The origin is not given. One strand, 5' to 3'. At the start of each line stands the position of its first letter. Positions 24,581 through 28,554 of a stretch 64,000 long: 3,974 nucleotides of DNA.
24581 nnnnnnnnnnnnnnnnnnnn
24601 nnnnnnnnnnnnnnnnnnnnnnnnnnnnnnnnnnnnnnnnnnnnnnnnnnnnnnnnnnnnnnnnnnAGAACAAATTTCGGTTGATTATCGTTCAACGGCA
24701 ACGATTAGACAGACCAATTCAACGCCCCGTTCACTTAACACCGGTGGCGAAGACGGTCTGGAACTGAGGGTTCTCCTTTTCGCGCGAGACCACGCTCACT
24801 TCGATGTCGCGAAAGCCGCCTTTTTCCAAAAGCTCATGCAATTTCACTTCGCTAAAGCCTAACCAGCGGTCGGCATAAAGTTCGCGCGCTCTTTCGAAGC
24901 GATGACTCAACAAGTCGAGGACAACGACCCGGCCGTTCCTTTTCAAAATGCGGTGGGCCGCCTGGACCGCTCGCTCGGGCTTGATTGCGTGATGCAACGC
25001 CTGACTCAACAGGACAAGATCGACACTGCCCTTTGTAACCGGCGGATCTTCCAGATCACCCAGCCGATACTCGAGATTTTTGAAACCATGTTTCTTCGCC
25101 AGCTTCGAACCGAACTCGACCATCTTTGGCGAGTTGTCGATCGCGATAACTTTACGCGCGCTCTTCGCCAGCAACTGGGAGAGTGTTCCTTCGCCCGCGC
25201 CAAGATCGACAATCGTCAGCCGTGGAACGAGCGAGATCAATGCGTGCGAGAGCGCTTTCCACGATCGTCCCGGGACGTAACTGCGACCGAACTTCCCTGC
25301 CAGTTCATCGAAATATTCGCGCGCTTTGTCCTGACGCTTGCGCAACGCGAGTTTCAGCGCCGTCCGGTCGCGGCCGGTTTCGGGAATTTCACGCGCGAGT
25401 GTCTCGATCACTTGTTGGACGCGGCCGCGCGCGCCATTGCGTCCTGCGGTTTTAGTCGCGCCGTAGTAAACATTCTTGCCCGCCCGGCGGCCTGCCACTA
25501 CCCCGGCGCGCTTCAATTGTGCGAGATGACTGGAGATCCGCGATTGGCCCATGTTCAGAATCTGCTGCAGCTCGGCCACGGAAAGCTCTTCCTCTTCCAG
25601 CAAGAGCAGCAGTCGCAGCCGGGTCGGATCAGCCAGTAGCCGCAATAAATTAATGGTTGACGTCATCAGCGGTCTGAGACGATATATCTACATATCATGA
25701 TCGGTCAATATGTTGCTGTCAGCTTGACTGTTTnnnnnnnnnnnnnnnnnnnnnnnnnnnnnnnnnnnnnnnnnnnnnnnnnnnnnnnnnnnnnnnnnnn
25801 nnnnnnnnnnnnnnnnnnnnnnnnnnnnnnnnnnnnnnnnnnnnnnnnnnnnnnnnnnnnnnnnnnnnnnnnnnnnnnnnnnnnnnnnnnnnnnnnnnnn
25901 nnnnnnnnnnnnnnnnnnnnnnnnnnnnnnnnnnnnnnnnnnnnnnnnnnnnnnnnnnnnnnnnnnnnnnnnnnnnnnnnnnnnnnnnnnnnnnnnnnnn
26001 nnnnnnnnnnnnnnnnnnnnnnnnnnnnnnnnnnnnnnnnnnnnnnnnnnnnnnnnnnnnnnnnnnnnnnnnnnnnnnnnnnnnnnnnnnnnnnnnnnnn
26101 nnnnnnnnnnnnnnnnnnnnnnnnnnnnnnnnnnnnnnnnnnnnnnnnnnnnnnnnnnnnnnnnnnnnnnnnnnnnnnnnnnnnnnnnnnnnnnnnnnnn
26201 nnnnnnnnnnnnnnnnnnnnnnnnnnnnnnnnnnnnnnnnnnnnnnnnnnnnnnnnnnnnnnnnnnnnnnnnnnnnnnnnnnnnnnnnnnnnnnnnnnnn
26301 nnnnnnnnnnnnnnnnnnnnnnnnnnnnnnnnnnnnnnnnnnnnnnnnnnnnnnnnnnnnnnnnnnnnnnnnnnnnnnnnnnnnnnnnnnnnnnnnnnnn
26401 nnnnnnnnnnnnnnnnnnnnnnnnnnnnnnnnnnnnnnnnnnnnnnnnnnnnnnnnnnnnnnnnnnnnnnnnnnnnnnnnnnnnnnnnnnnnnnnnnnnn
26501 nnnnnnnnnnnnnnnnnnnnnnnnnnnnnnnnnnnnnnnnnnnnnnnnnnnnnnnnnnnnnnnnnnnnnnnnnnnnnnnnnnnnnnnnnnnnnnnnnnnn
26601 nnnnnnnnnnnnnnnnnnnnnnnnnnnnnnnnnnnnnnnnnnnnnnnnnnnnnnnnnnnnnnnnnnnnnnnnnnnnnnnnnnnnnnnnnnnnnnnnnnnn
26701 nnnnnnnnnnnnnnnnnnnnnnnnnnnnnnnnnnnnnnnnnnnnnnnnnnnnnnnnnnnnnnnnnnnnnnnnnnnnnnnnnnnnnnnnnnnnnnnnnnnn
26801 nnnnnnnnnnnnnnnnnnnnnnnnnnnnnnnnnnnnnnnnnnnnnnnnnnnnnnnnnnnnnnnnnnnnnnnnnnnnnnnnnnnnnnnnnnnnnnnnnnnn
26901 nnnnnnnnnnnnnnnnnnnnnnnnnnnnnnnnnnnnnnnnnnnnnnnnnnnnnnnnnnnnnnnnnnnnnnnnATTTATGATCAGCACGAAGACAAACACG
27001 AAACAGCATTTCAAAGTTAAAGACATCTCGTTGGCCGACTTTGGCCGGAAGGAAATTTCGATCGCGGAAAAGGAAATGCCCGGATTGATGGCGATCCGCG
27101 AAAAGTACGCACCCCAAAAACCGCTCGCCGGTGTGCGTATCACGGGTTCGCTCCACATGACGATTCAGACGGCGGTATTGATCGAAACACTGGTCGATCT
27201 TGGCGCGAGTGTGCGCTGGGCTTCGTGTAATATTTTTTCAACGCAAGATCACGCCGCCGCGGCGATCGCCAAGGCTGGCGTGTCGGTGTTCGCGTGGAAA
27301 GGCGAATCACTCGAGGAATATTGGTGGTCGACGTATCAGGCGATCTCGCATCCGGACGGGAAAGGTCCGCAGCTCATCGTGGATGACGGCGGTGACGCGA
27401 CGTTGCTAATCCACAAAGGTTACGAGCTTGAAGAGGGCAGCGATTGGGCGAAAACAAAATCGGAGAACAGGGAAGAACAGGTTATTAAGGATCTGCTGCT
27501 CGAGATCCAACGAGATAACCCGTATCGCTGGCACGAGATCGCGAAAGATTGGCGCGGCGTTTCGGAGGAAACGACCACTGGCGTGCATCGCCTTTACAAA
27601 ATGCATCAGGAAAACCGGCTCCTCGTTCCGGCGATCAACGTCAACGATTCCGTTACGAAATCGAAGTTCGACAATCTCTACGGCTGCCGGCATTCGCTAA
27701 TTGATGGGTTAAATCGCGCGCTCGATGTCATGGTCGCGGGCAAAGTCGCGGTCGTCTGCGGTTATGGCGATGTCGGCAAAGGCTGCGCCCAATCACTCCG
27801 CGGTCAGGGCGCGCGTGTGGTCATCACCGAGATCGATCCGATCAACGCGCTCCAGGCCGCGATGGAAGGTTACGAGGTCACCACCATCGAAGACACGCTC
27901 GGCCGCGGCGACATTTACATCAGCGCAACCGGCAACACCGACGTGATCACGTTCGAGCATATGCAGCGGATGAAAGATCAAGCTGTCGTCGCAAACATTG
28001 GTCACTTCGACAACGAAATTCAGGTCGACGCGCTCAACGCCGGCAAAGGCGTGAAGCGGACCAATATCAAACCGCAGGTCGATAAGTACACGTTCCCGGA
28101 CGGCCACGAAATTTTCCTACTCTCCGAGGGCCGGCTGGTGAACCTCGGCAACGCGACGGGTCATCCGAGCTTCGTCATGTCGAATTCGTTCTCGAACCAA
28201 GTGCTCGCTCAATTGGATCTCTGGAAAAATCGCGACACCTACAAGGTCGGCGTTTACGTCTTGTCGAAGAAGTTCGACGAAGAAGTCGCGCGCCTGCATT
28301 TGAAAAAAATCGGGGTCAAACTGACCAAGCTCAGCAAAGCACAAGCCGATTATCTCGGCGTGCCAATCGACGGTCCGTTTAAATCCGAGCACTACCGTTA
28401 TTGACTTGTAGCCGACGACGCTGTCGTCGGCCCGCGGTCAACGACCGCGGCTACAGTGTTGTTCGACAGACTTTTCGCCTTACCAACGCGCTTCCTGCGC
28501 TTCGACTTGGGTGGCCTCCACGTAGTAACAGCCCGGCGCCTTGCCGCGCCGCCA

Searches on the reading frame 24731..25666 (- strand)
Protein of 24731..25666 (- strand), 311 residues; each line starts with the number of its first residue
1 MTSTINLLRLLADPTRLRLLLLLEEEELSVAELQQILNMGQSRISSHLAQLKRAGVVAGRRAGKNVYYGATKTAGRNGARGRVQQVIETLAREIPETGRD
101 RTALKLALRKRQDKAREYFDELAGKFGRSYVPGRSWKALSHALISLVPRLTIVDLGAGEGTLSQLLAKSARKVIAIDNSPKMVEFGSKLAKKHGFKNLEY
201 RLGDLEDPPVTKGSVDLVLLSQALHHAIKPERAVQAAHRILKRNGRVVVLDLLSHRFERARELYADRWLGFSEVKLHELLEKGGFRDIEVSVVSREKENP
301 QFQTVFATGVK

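Call 11: find_encoding_contigs(protein=window:24731-25666:-, flank=10000, max_places=6)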
Protein window:24731-25666:- (311 aa): 22 contigs read that carry it; 6 places shown.
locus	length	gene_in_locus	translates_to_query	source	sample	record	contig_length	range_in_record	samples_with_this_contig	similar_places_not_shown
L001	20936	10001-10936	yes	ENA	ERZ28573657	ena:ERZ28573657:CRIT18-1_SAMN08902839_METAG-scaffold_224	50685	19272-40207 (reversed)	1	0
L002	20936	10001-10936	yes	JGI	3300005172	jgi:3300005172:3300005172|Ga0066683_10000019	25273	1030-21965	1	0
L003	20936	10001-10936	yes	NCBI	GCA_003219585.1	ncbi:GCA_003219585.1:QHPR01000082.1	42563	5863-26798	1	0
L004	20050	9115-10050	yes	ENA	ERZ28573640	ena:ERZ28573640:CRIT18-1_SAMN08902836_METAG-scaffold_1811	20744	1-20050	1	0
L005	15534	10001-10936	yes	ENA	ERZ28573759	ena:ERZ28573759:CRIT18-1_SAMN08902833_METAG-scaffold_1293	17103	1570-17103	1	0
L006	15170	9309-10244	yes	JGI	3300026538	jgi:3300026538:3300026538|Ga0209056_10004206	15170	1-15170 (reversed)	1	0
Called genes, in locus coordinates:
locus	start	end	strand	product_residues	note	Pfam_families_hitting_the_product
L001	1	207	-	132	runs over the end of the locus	PF00030:Crystall, PF03995:Inhibitor_I36 (weak)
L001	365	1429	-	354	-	PF03320:FBPase_glpX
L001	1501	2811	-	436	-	-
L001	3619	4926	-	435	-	PF00083:Sugar_tr, PF07690:MFS_1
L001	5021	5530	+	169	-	PF00856:SET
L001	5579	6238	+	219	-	-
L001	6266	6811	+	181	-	-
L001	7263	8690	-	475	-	PF05221:AdoHcyase, PF00670:AdoHcyase_NAD, PF02826:2-Hacid_dh_C (weak)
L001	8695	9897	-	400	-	PF00438:S-AdoMet_synt_N, PF02772:S-AdoMet_synt_M, PF02773:S-AdoMet_synt_C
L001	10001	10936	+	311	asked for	PF01022:HTH_5, PF12840:HTH_20, PF13489:Methyltransf_23, PF01209:Ubie_methyltran, PF13847:Methyltransf_31, PF08241:Methyltransf_11, PF08242:Methyltransf_12, PF13649:Methyltransf_25, +3 more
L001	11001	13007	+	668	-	PF07719:TPR_2 (faint), PF13174:TPR_6 (faint), PF13176:TPR_7 (faint), PF13181:TPR_8 (faint), PF13428:TPR_14 (faint), PF13431:TPR_17 (faint), PF13432:TPR_16 (faint), PF13424:TPR_12 (weak), +5 more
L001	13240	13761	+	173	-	PF09992:NAGPA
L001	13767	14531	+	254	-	PF01557:FAA_hydrolase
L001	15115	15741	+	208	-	PF01618:MotA_ExbB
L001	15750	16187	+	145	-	PF02472:ExbD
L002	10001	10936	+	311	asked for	PF01022:HTH_5, PF12840:HTH_20, PF13489:Methyltransf_23, PF01209:Ubie_methyltran, PF13847:Methyltransf_31, PF08241:Methyltransf_11, PF08242:Methyltransf_12, PF13649:Methyltransf_25, +3 more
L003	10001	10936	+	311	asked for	PF01022:HTH_5, PF12840:HTH_20, PF13489:Methyltransf_23, PF01209:Ubie_methyltran, PF13847:Methyltransf_31, PF08241:Methyltransf_11, PF08242:Methyltransf_12, PF13649:Methyltransf_25, +3 more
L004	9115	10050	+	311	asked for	PF01022:HTH_5, PF12840:HTH_20, PF13489:Methyltransf_23, PF01209:Ubie_methyltran, PF13847:Methyltransf_31, PF08241:Methyltransf_11, PF08242:Methyltransf_12, PF13649:Methyltransf_25, +3 more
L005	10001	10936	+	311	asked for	PF01022:HTH_5, PF12840:HTH_20, PF13489:Methyltransf_23, PF01209:Ubie_methyltran, PF13847:Methyltransf_31, PF08241:Methyltransf_11, PF08242:Methyltransf_12, PF13649:Methyltransf_25, +3 more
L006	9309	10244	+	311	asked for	PF01022:HTH_5, PF12840:HTH_20, PF13489:Methyltransf_23, PF01209:Ubie_methyltran, PF13847:Methyltransf_31, PF08241:Methyltransf_11, PF08242:Methyltransf_12, PF13649:Methyltransf_25, +3 more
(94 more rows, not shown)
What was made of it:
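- On SahR regulator (the neighbouring protein): The gene is divergent from metK-ahcY (call 11).
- Checked: Public gene calls use the same start codons (call 11).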

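Call 12: search_protein_families(library=pfam, proteins=[window:24731-25666:-])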
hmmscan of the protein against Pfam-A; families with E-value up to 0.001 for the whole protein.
window:24731-25666:- (311 aa): 15 families
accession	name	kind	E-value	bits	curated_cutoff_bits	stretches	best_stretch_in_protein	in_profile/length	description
PF08241.18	Methyltransf_11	-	9.3e-22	77.9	21.2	1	153-249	1-95/95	Methyltransferase domain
PF13847.12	Methyltransf_31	-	1.3e-21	77.2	27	1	150-253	5-113/145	Methyltransferase domain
PF13649.12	Methyltransf_25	-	9.2e-20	71.6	27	1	152-245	1-97/97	Methyltransferase domain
PF01022.26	HTH_5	-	2.7e-13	50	22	1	13-57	1-45/47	Bacterial regulatory protein, arsR family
PF08242.18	Methyltransf_12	-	3e-13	50.8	30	1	153-247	1-98/98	Methyltransferase domain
PF13489.12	Methyltransf_23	-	6.3e-13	49.2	27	1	147-288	21-162/164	Methyltransferase domain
PF01209.24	Ubie_methyltran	-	3.2e-12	46.8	20.1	1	134-256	33-158/233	ubiE/COQ5 methyltransferase family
PF12840.13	HTH_20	-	7.2e-10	39.1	27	1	11-58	1-49/51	Helix-turn-helix domain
PF05175.20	MTS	-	8.5e-07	29.2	23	1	148-249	28-138/170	Methyltransferase small domain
PF13679.12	Methyltransf_32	-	2.1e-06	28.2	27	1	148-225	25-109/143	Methyltransferase domain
PF00398.26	RrnaAD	-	2e-05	24.3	24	1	139-191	23-73/263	Ribosomal RNA adenine dimethylase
PF12802.13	MarR_2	-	3.5e-05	24.3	27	1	14-61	5-54/61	MarR family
PF05219.18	DREV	-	0.00015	21.4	26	1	151-253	97-190/265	DREV methyltransferase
PF01978.25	TrmB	-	0.0002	21.6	25.6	0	20-67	15-62/68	Sugar-specific transcriptional regulator TrmB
PF13412.12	HTH_24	-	0.00031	20.7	21.9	0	13-57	2-47/48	Winged helix-turn-helix DNA-binding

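Call 19: find_related_loci(query=window:24731-25666:-, collection=genome_contigs, flank=2500)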
Query window:24731-25666:- (311 aa) in genome_contigs; peptide patterns used: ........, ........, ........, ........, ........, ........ (x = any residue, [..] = any of these).
488 stretches matched a pattern; 295 encode a relative of the query (tblastn E <= 1e-3); the best 80 are kept; 80 distinct loci.
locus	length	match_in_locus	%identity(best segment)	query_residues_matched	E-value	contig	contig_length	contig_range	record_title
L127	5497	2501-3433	97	1-311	0e+0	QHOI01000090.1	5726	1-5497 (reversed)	MAG: Verrucomicrobia bacterium isolate AV56 14_0927_09_40cm_scaffold_13677_curated, whole genome shotgun sequence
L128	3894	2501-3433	96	1-311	0e+0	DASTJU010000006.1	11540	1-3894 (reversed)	MAG TPA_asm: Chthoniobacterales bacterium isolate SMAG_U1651 k141_994661, whole genome shotgun sequence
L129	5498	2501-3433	95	1-311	0e+0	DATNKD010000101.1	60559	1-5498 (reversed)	MAG TPA_asm: Chthoniobacterales bacterium isolate SMAG_U11416 k141_304066, whole genome shotgun sequence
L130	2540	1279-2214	95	1-311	0e+0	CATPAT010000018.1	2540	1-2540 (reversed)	MAG: uncultured Chthoniobacterales bacterium isolate COA_Bin_6_2 genome assembly, contig: co_assembly_000000225539, whol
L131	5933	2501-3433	93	1-311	0e+0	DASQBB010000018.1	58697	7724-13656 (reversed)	MAG TPA_asm: Chthoniobacterales bacterium isolate SMAG_U11660 k141_1728541, whole genome shotgun sequence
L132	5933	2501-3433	93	1-311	0e+0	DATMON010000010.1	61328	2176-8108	MAG TPA_asm: Chthoniobacterales bacterium isolate SMAG_U12877 k141_351960, whole genome shotgun sequence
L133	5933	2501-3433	93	1-311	0e+0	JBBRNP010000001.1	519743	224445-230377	MAG: Chthoniobacterales bacterium isolate La1_metabat2.179 LA1C_B2.179_k141_1701786L_519743_cov_28.1300, whole genome sh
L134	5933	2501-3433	93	1-311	0e+0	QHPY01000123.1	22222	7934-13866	MAG: Verrucomicrobia bacterium isolate AV18 14_1009_12_30cm_scaffold_5058_curated, whole genome shotgun sequence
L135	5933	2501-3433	90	1-311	4e-180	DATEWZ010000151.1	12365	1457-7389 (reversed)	MAG TPA_asm: Chthoniobacterales bacterium isolate SMAG_U8406 k141_181268, whole genome shotgun sequence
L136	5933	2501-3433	90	1-311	1e-179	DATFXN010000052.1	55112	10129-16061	MAG TPA_asm: Chthoniobacterales bacterium isolate SMAG_U9518 k141_4156827, whole genome shotgun sequence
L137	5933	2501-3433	89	1-311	2e-177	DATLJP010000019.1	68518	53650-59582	MAG TPA_asm: Chthoniobacterales bacterium isolate SMAG_U13699 k141_2572948, whole genome shotgun sequence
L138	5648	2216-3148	88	1-311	4e-177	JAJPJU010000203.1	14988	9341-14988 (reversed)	MAG: Spartobacteria bacterium isolate Centralia_MAG_554 k107_15023724, whole genome shotgun sequence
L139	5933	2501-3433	86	1-311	7e-176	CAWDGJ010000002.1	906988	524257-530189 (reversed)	MAG: uncultured Verrucomicrobiae bacterium isolate MFD06085.bin.2.142 genome assembly, contig: contig_39168, whole genom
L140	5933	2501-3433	87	1-311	1e-175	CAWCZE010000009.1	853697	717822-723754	MAG: uncultured Verrucomicrobiae bacterium isolate MFD01213.bin.2.185 genome assembly, contig: contig_6321, whole genome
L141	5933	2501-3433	86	1-311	2e-175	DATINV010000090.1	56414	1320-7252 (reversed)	MAG TPA_asm: Chthoniobacterales bacterium isolate SMAG_U15805 k141_1412908, whole genome shotgun sequence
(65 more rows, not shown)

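Call 59: search_protein_families(library=ncbifam, proteins=[window:24731-25666:-], max_evalue=0.001)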
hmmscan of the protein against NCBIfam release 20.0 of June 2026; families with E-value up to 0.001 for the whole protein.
window:24731-25666:- (311 aa): 48 families (the best 25 are shown)
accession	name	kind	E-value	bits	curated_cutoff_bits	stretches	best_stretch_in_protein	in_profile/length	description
NF033788.1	HTH_metalloreg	subfamily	3.6e-22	77.9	55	1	6-71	3-69/77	metalloregulator ArsR/SmtB family transcription factor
NF008823.0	PRK11873.1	subfamily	3.9e-17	62.6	263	1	143-297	72-235/272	arsenite methyltransferase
TIGR01934.1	MenG_MenH_UbiE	subfamily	1.6e-15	57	158.35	1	134-265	25-160/223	ubiquinone/menaquinone biosynthesis methyltransferase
NF001244.0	PRK00216.1-5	equivalog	1.8e-14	53.6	216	1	119-262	14-169/236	bifunctional demethylmenaquinone methyltransferase/2-methoxy-6-polyprenyl-1,4-benzoquinol methylase UbiE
NF045667.1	MTase_DVU1556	equivalog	3.5e-14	52.8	155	1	142-286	16-161/213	DVU_1556 family methyltransferase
TIGR01983.1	UbiG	equivalog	5.2e-14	52.1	102.95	1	148-249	49-151/228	bifunctional 2-polyprenyl-6-hydroxyphenol methylase/3-demethylubiquinol 3-O-methyltransferase UbiG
TIGR02072.1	BioC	equivalog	1.1e-13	51.6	184.95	1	148-290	28-176/244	malonyl-ACP O-methyltransferase BioC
NF040642.1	sulf_sens_BigR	equivalog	1.9e-13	50.3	155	1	6-72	12-78/95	sulfite-sensing transcriptional repressor BigR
NF033789.1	repress_SdpR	subfamily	6.1e-13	48.5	100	1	9-69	3-63/79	autorepressor SdpR family transcription factor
NF007528.0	PRK10141.1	subfamily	1.3e-12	47.6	97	1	3-69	5-72/117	metalloregulator ArsR/SmtB family transcription factor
NF041413.1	ArsR_Rv2640c_fam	equivalog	9.2e-12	45.4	155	1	8-74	36-105/118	Rv2640c family ArsR-like transcriptional regulator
NF041537.1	ArsM_AhpD_UU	exception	3.1e-11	42.7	510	1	150-289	78-226/345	arsenite methyltransferase/AhpD domain selenoprotein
NF047649.1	MTase_UXPK_star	exception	3.2e-11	42.8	460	1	142-253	71-185/283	methyltransferase/UXPK-star double selenoprotein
NF043040.1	corrin_prot_MT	hypoth_equivalog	3.3e-11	43.1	180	1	147-253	38-151/216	corrinoid protein-associated methyltransferase CpaM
NF052510.1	methyltran_MpqE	exception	3.3e-11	43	335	1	135-264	33-166/234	methyl-plastoquinone biosynthesis methyltransferase MpqE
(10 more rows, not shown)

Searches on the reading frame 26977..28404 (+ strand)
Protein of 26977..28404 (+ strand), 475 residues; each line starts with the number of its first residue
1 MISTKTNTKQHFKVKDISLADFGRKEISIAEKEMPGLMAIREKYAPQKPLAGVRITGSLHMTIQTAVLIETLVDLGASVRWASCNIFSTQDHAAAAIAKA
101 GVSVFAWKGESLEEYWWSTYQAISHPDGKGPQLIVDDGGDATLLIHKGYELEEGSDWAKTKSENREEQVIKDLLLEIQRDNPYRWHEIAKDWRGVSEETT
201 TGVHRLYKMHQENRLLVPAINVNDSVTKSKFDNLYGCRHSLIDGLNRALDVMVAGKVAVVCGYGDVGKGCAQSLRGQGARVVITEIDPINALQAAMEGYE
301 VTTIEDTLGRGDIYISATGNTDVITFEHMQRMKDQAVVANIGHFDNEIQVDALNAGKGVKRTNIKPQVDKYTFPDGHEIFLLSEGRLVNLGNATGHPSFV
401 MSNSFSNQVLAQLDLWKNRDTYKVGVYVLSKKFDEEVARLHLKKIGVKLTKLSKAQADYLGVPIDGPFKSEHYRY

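Call 12: search_protein_families(library=pfam, proteins=[window:26977-28404:+])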
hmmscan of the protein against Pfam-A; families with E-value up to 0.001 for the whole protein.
window:26977-28404:+ (475 aa): 5 families
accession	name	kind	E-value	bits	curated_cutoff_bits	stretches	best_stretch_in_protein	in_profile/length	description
PF05221.23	AdoHcyase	-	5e-149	495.8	25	1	12-474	2-299/299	S-adenosyl-L-homocysteine hydrolase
PF00670.27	AdoHcyase_NAD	-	8.6e-80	267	27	1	233-395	1-162/162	S-adenosyl-L-homocysteine hydrolase, NAD binding domain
PF02826.25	2-Hacid_dh_C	-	1.5e-06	28.1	25.1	1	252-343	33-128/178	D-isomer specific 2-hydroxyacid dehydrogenase, NAD binding domain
PF02254.24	TrkA_N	-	0.00012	22.8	23.8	1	259-302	2-45/116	TrkA-N domain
PF07991.19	KARI_N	-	0.00019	21.5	20.6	1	254-316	3-66/165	Acetohydroxy acid isomeroreductase, NADPH-binding domain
